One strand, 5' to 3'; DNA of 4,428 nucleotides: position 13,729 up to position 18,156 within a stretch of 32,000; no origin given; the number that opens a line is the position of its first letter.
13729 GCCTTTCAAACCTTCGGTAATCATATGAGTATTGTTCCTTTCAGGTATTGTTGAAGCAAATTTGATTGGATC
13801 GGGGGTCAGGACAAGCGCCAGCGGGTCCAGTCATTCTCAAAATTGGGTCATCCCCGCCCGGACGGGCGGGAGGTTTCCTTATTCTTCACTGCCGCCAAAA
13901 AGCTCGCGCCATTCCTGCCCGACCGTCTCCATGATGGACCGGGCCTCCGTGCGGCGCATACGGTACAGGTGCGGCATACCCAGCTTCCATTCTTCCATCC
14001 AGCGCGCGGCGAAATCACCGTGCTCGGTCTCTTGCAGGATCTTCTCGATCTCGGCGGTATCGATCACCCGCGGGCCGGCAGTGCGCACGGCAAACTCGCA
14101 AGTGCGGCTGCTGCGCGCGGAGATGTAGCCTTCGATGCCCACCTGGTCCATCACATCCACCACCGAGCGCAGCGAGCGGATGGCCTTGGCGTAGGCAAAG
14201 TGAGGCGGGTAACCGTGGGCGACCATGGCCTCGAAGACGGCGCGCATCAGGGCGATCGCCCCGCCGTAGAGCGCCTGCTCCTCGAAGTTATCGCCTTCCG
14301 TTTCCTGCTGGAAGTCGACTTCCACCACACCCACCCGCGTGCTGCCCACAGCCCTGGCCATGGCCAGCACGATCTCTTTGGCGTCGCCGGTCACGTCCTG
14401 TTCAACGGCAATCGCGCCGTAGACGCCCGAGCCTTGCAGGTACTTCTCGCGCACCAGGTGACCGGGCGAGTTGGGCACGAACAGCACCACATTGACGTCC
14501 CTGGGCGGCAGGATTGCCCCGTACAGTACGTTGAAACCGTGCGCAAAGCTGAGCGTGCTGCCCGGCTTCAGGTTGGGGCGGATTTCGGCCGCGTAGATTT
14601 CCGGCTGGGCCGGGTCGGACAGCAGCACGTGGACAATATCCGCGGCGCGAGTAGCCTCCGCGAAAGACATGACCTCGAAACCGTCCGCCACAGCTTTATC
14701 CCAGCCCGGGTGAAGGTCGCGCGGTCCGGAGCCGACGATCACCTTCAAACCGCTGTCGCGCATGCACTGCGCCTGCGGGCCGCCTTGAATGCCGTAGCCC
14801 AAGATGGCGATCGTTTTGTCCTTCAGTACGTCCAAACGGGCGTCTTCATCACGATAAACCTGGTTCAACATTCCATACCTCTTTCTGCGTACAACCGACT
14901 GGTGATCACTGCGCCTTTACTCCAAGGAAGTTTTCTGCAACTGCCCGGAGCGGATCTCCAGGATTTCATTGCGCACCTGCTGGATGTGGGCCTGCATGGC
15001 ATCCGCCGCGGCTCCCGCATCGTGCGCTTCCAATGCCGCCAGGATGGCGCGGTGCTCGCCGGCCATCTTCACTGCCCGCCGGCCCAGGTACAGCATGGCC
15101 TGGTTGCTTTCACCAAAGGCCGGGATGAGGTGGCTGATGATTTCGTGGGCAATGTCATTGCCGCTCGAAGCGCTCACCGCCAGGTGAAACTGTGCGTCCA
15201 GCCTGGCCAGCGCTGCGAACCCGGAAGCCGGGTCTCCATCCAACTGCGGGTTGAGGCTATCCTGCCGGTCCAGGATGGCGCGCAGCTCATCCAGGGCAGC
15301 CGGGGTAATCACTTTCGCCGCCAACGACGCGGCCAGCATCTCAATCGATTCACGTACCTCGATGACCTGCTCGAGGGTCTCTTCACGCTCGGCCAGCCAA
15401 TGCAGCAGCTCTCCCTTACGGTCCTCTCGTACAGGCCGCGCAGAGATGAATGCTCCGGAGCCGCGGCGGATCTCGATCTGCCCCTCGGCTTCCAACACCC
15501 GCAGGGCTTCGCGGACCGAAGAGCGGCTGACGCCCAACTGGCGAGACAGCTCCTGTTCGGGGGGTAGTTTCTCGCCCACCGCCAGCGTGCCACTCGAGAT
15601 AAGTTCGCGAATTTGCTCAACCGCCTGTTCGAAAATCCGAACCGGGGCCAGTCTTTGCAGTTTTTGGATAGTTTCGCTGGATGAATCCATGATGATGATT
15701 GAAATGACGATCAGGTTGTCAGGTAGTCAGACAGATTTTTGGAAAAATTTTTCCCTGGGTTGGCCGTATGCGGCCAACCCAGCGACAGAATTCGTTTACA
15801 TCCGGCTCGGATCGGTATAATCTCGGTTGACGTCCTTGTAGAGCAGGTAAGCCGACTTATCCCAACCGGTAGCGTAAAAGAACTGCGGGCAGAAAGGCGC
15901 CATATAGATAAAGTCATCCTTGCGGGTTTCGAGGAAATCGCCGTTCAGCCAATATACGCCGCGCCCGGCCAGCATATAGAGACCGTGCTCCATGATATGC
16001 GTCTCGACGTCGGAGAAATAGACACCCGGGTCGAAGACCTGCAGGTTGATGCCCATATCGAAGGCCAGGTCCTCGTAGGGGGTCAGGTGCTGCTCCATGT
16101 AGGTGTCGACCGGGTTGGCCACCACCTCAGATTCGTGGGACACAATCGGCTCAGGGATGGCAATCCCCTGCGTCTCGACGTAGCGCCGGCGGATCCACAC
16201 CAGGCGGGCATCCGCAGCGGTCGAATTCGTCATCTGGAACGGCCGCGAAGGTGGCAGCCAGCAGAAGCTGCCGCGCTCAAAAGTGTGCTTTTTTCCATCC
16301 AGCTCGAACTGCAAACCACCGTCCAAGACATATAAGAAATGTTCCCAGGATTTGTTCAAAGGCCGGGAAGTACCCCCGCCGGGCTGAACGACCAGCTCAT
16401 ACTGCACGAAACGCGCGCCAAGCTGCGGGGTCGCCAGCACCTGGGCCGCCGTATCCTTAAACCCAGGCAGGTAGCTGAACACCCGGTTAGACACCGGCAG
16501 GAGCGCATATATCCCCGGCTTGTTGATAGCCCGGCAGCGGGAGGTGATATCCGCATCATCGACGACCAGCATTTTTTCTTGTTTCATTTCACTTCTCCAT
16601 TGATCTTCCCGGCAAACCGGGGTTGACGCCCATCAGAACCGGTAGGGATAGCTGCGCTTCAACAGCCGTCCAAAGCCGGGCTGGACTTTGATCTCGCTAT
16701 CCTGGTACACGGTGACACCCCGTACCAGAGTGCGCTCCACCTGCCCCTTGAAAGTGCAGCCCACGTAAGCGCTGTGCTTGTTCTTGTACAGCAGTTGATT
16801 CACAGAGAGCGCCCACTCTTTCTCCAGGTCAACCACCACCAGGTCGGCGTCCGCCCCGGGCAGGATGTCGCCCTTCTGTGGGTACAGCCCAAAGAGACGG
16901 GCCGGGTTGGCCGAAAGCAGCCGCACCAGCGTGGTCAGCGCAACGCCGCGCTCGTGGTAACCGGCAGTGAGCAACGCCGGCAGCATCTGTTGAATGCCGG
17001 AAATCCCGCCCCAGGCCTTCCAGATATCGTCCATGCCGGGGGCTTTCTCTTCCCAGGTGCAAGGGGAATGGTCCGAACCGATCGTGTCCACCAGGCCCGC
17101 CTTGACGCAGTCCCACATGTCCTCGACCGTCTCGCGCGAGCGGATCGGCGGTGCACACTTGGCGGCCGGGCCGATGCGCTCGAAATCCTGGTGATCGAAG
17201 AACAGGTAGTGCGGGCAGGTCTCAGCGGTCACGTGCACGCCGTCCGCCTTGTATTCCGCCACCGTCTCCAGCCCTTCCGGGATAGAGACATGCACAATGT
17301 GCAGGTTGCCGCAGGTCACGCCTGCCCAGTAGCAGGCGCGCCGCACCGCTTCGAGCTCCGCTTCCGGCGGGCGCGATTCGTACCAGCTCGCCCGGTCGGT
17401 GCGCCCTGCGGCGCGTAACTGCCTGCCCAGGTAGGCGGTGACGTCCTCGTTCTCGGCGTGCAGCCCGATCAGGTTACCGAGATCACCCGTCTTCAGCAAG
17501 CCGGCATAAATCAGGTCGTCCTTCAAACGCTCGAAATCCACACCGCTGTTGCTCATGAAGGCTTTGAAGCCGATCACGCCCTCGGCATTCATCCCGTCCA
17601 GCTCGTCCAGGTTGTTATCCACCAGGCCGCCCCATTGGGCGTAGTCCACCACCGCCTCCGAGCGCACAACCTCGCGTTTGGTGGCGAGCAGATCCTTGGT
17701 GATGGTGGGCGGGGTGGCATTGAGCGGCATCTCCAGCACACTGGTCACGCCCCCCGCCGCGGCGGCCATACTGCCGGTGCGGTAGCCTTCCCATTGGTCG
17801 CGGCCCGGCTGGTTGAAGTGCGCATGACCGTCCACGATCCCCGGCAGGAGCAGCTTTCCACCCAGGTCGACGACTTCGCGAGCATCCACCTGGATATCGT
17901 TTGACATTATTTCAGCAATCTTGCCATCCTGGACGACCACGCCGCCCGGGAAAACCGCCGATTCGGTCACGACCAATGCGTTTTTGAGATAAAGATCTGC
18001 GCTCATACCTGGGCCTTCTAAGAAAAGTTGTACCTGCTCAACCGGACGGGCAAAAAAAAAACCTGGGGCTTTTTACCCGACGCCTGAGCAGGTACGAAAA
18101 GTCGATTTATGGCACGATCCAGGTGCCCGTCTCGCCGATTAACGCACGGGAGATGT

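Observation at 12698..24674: Ureide catabolic island built around carbamoyl phosphate: two different transcarbamoylases plus carbamate kinase, with allantoin genes but no allC/allD/OXTCase-type genes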

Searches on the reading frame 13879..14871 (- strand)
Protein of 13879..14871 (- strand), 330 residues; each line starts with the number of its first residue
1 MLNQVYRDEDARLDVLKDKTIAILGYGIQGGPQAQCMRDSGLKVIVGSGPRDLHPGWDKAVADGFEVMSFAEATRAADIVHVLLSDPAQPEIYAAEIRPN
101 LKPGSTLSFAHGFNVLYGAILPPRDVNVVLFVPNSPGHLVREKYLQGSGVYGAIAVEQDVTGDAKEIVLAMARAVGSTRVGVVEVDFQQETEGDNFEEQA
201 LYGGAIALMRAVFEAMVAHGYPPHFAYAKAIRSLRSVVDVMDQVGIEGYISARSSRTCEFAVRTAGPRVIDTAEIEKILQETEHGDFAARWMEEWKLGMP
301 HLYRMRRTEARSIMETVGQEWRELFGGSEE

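Call 5: search_protein_families(library=pfam, proteins=[window:13879-14871:-])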
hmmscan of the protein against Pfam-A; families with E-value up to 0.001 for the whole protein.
window:13879-14871:- (330 aa): 2 families
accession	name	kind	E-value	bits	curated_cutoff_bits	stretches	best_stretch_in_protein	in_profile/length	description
PF07991.19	KARI_N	-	2e-58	197.1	20.6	1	15-181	1-165/165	Acetohydroxy acid isomeroreductase, NADPH-binding domain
PF01450.25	KARI_C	-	4.1e-27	95.7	29.1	1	187-324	1-141/144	Ketol-acid reductoisomerase, C-terminal domain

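Call 7: search_protein_families(library=ncbifam, proteins=[window:13879-14871:-])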
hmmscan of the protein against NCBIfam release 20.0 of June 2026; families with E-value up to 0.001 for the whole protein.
window:13879-14871:- (330 aa): 6 families
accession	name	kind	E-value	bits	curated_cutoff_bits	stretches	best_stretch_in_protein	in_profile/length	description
NF004017.0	PRK05479.1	equivalog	1.4e-99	333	336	1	4-325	3-325/337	ketol-acid reductoisomerase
TIGR00465.1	ilvC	equivalog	5.4e-87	291.7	226.15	1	16-325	1-310/314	ketol-acid reductoisomerase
NF009940.0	PRK13403.1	equivalog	2.2e-82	276.6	406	1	5-325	3-323/335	ketol-acid reductoisomerase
NF003557.0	PRK05225.1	equivalog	1.6e-36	125.9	713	1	12-319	31-344/491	ketol-acid reductoisomerase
NF004005.0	PRK05476.2-3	equivalog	0.00069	18.5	275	1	18-81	208-268/418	adenosylhomocysteinase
TIGR00936.1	ahcY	equivalog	0.00092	18.1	497.6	0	16-80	203-264/416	adenosylhomocysteinase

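Call 45: search_solved_structures(query=window:13879-14871:-, max_evalue=1e-30, show_alignments=2)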
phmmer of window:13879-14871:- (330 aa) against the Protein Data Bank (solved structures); distinct sequences matched with E-value up to 1e-30: 34.
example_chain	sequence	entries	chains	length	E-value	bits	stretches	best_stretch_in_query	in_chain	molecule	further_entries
5e4r_A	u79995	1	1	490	1.2e-90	307.1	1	4-325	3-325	Ketol-acid reductoisomerase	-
7q03_A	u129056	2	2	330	2.6e-84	286.3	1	4-326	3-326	Ketol-acid reductoisomerase from Methanothermococcus thermolithotrophicus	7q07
4xdy_A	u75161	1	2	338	1.3e-82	280.7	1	5-326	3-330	Ketol-acid reductoisomerase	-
8ep7_A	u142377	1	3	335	1e-79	271.2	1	5-325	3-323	Ketol-acid reductoisomerase (NADP(+)) 2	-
6vo2_A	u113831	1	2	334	4.3e-77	262.6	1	4-325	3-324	Ketol-acid reductoisomerase (NADP(+))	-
5w3k_A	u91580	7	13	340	4.7e-77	262.5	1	4-325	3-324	Ketol-acid reductoisomerase (NADP(+))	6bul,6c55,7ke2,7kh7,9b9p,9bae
6aqj_A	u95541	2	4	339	6.9e-77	261.9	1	5-325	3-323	Ketol-acid reductoisomerase (NADP(+))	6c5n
9bae_A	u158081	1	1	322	2.2e-76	260.2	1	4-323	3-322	Ketol-acid reductoisomerase (NADP(+))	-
8k32_A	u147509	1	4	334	2.4e-76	260.1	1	4-324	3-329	Ketol-acid reductoisomerase (NADP(+))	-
4tsk_A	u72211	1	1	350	7.5e-76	258.5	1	3-324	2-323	Ketol-acid reductoisomerase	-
4xdz_A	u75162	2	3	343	1.2e-70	241.4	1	4-325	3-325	Ketol-acid reductoisomerase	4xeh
6l2i_A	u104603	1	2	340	3.8e-69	236.5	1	4-323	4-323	Ketol-acid reductoisomerase (NADP(+))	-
6l2k_A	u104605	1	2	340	3.9e-69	236.4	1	4-323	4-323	Ketol-acid reductoisomerase (NADP(+))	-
5yeq_A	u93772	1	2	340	1.3e-68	234.7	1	4-324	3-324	Ketol-acid reductoisomerase (NADP(+))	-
6l2r_A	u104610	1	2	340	1.8e-68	234.2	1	4-323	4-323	Ketol-acid reductoisomerase (NADP(+))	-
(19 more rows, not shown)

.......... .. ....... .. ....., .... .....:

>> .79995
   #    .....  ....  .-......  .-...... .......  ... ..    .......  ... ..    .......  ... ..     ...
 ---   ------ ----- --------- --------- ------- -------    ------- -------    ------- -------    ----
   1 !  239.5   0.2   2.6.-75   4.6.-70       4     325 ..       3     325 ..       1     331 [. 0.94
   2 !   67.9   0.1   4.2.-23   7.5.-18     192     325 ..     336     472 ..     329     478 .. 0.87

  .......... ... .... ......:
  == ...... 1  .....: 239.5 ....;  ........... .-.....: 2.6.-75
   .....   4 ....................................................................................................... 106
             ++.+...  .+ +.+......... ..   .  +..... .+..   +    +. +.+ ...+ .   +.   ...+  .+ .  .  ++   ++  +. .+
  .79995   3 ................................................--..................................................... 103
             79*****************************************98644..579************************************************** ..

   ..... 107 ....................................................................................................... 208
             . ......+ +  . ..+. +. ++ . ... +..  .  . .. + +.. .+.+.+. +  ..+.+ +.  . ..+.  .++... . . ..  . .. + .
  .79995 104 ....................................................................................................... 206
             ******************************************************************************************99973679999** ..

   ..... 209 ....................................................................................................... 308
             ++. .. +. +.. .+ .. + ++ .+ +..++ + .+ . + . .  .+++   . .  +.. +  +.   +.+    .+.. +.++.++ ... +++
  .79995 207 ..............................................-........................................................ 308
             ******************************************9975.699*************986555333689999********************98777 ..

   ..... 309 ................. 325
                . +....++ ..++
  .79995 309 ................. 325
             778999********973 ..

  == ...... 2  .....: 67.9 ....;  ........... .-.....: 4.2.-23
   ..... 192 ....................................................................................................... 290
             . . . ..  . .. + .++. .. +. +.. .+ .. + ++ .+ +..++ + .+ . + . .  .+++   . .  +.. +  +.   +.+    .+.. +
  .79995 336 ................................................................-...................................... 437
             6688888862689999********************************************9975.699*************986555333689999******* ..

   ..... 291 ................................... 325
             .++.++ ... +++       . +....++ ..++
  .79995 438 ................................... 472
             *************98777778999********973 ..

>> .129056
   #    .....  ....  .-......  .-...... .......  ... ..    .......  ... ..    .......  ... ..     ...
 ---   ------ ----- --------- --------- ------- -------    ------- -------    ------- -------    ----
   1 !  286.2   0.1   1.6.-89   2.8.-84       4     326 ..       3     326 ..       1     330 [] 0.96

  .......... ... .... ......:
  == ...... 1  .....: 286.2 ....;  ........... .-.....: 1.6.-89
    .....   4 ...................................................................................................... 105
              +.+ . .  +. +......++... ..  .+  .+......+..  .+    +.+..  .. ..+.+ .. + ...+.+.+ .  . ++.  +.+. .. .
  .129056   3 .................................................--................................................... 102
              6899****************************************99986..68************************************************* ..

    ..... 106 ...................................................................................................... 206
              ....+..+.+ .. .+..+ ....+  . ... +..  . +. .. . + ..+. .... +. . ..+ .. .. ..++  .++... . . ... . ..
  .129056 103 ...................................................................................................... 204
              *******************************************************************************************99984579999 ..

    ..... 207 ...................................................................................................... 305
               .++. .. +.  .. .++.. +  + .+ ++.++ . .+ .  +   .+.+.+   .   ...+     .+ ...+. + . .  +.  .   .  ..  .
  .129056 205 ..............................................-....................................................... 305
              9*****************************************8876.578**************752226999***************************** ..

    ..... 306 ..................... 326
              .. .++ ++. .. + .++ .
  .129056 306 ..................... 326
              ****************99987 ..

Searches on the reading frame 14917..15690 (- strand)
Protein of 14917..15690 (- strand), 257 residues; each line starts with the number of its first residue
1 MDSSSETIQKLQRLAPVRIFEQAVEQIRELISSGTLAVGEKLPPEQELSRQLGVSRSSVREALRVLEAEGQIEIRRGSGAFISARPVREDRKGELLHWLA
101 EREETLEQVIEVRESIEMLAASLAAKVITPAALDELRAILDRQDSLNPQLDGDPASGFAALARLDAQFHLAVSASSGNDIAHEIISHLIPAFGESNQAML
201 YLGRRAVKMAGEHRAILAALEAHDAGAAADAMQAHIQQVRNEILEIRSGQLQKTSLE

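Call 5: search_protein_families(library=pfam, proteins=[window:14917-15690:-])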
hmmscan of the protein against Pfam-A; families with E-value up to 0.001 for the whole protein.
window:14917-15690:- (257 aa): 8 families
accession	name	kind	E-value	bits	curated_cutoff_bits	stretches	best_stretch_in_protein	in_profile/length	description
PF07729.17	FCD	-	1.5e-21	77.6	24.3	1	109-237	2-124/125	FCD domain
PF00392.27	GntR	-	2.9e-21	75.3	27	1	21-82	3-64/64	Bacterial regulatory proteins, gntR family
PF08279.18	HTH_11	-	3.4e-05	24.1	25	1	46-79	19-53/55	HTH domain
PF13412.12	HTH_24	-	0.0001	22.3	21.9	1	46-73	21-48/48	Winged helix-turn-helix DNA-binding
PF14502.12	HTH_41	-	0.00015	21.5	25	1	38-76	2-40/48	Helix-turn-helix domain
PF09339.16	HTH_IclR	-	0.00025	21.2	22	1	46-73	22-49/52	IclR helix-turn-helix domain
PF13545.12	HTH_Crp_2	-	0.00027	21.3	27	0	45-77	25-56/70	Crp-like helix-turn-helix domain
PF01978.25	TrmB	-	0.00037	20.7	25.6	1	46-82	26-62/68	Sugar-specific transcriptional regulator TrmB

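Call 7: search_protein_families(library=ncbifam, proteins=[window:14917-15690:-])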
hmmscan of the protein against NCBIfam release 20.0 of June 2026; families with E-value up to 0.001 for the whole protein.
window:14917-15690:- (257 aa): 28 families (the best 25 are shown)
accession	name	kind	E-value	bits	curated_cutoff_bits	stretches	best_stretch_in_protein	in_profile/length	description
NF007741.0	PRK10421.1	equivalog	1.9e-31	109.4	311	1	15-246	4-236/262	transcriptional regulator LldR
NF003011.0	PRK03837.1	subfamily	2.5e-27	96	260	1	18-241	13-231/241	transcriptional regulator NanR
NF007442.0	PRK09990.1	equivalog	7.1e-26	91.2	301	1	17-248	9-240/256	transcriptional regulator GlcC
NF007001.0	PRK09464.1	equivalog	1e-23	84.3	330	1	18-248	10-237/254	pyruvate dehydrogenase complex transcriptional repressor PdhR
NF007588.0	PRK10225.1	equivalog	1.6e-19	70.2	442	1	18-246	9-234/257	Uxu operon transcriptional regulator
TIGR03338.1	phnR_burk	equivalog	5.3e-19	68.7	271.5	1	25-240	18-210/212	phosphonate utilization associated transcriptional regulator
NF008571.0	PRK11523.1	equivalog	8.5e-17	61.4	396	1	15-242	5-224/258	transcriptional regulator ExuR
NF052282.1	PLP_TF_PdxR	equivalog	3e-16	59.5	320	1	19-99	2-77/448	MocR-like pyridoxine biosynthesis transcription factor PdxR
NF052290.2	MocR_like_YczR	exception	6.7e-15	54.7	487.4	1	18-136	19-129/458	MocR-like transcription factor YczR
TIGR02018.2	his_ut_repres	equivalog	7.2e-14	51.7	220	1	22-89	3-70/226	histidine utilization transcriptional repressor HutC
TIGR02325.1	C_P_lyase_phnF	equivalog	8e-13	48.5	156.8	1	16-87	6-77/238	phosphonate metabolism transcriptional regulator PhnF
NF007292.0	PRK09764.1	equivalog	1.1e-11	44.4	281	1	19-90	6-77/240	GntR family transcriptional regulator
NF052281.1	rhizopine_MocR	equivalog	4.9e-11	42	650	1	10-92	10-92/479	rhizopine catabolism transcriptional regulator MocR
NF052286.1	ecto_TF_EhuR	exception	1.2e-10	40.6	480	1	18-90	12-83/458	MocR-like ectoine utilization transcription factor EhuR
TIGR03337.1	phnR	equivalog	3e-10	40.2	296.75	1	25-91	8-74/231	phosphonate utilization transcriptional regulator PhnR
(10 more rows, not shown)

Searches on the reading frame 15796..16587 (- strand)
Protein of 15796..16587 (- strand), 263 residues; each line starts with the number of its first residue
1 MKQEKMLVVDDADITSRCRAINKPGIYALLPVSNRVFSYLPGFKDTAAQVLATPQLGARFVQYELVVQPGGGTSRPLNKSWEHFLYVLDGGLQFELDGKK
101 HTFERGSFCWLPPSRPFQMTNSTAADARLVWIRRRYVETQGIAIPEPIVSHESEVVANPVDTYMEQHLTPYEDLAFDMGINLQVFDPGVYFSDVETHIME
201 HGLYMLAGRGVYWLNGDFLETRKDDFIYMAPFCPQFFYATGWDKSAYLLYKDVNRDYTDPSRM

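Call 5: search_protein_families(library=pfam, proteins=[window:15796-16587:-])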
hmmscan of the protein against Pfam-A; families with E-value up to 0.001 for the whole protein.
window:15796-16587:- (263 aa): 3 families
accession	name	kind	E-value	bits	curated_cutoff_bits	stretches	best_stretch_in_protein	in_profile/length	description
PF07883.17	Cupin_2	-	1.6e-17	63.4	27.2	2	65-132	3-69/70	Cupin domain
PF02311.25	AraC_binding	-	1.8e-05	25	21.1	0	82-132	24-74/135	AraC-like ligand binding domain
PF14525.12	AraC_binding_2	-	4.9e-05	23.5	27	1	83-143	57-118/173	AraC-binding-like domain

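Call 7: search_protein_families(library=ncbifam, proteins=[window:15796-16587:-])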
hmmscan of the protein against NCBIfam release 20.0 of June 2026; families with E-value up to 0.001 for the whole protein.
window:15796-16587:- (263 aa): 4 families
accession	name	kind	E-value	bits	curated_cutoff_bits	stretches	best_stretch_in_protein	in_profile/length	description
TIGR03214.2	ura-cupin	equivalog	1.7e-76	257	200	1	19-257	6-247/249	(S)-ureidoglycine aminohydrolase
NF040771.1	AAH_UGLYAH2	exception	6.2e-58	196.1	350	1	27-256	25-264/267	bifunctional allantoicase/(S)-ureidoglycine aminohydrolase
NF008373.0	PRK11171.1-2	equivalog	1e-56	192.1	445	1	27-256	30-269/274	(S)-ureidoglycine aminohydrolase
NF008376.0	PRK11171.1-5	equivalog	1.3e-56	191.8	338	1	27-256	30-269/278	(S)-ureidoglycine aminohydrolase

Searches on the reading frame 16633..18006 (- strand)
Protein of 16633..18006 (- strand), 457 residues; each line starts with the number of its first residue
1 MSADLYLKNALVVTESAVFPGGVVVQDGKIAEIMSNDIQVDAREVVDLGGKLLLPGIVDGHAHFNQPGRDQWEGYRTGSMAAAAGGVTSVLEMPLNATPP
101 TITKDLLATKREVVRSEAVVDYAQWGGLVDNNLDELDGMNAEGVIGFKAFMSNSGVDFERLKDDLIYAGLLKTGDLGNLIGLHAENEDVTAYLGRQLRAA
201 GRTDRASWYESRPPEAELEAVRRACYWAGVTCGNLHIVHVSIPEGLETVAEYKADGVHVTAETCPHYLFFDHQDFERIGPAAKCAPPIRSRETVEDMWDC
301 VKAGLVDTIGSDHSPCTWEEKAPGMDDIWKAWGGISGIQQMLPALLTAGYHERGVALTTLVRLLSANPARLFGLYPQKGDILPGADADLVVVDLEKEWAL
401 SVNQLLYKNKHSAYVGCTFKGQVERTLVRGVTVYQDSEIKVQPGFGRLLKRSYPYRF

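Call 5: search_protein_families(library=pfam, proteins=[window:16633-18006:-])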
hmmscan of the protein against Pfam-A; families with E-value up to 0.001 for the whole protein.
window:16633-18006:- (457 aa): 2 families
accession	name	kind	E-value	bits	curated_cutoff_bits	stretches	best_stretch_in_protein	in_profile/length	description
PF01979.26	Amidohydro_1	-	1.2e-24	87.7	25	1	53-433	2-345/345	Amidohydrolase family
PF07969.17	Amidohydro_3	-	1.1e-14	55.3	29.7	2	351-434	403-472/472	Amidohydrolase family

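Call 7: search_protein_families(library=ncbifam, proteins=[window:16633-18006:-])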
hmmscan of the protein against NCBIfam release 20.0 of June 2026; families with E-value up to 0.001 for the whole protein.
window:16633-18006:- (457 aa): 69 families (the best 25 are shown)
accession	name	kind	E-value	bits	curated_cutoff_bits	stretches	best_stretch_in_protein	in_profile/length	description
NF004839.0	PRK06189.1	equivalog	7.1e-159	529.2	631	1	2-452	2-448/451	allantoinase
TIGR03178.1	allantoinase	equivalog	1.3e-152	508.7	357.85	1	4-450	1-440/441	allantoinase AllB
NF005960.0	PRK08044.1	equivalog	9.8e-117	390.4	688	1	1-438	1-437/453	allantoinase AllB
NF058539.1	ergo_uti2_ErtD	equivalog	2.6e-101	339.7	650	1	11-451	9-447/449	hydantoin-5-propionate amidohydrolase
TIGR02033.1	D-hydantoinase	equivalog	2.6e-88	297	393.25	1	6-451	2-454/454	dihydropyrimidinase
NF058538.1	ergo_util_ErtD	equivalog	9.8e-88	294.9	600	1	4-450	2-445/446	hydantoin-5-propionate amidohydrolase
NF002668.0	PRK02382.1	equivalog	5.5e-87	292.3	452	1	18-451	13-428/436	dihydroorotase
NF009941.0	PRK13404.1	subfamily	2.7e-81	273.6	647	1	3-455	4-465/478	dihydropyrimidinase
NF006688.0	PRK09236.1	equivalog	4.3e-81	273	535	1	5-442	4-434/444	dihydroorotase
TIGR00857.1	pyrC_multi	subfamily_domain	1.8e-80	271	279.05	1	22-436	7-411/412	dihydroorotase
NF006559.0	PRK09060.1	equivalog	8.4e-80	268.2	482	1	2-443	4-431/444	dihydroorotase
NF005751.0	PRK07575.1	equivalog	4.6e-79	265.9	529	1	3-441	3-427/440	dihydroorotase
NF006837.0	PRK09357.1-2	equivalog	1.1e-63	215.4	575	1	6-438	4-426/428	dihydroorotase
NF003271.0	PRK04250.1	equivalog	6.5e-60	202.9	405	1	12-447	10-400/407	dihydroorotase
NF006844.0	PRK09357.2-5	equivalog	3.3e-54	184.5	701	1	22-436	23-422/422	dihydroorotase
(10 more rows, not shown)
